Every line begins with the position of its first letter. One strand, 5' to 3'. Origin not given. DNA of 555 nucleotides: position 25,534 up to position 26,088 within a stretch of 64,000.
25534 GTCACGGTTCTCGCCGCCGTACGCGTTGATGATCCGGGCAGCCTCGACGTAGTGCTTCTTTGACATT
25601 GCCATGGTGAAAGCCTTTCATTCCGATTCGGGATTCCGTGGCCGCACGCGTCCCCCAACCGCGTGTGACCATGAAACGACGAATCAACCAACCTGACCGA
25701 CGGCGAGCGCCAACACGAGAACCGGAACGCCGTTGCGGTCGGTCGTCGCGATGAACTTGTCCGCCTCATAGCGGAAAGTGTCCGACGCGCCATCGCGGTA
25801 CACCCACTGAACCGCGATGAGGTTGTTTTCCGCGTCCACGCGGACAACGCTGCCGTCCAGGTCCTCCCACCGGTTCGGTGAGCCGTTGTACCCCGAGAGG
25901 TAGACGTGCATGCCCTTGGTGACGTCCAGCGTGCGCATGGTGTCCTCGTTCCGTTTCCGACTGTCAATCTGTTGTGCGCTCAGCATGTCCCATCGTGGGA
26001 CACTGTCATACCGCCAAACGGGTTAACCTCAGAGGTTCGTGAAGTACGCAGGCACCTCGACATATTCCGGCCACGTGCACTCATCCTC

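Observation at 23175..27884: Six copies of a conserved promoter/operator module built on the palindrome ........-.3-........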

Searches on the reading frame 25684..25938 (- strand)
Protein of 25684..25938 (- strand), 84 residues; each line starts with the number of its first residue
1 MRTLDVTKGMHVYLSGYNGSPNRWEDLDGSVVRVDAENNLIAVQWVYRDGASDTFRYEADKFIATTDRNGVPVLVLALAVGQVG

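Call 32: search_protein_families(library=pfam, max_evalue=0.05, proteins=[window:25684-25938:-])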
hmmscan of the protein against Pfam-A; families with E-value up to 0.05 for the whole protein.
window:25684-25938:- (84 aa): 0 families
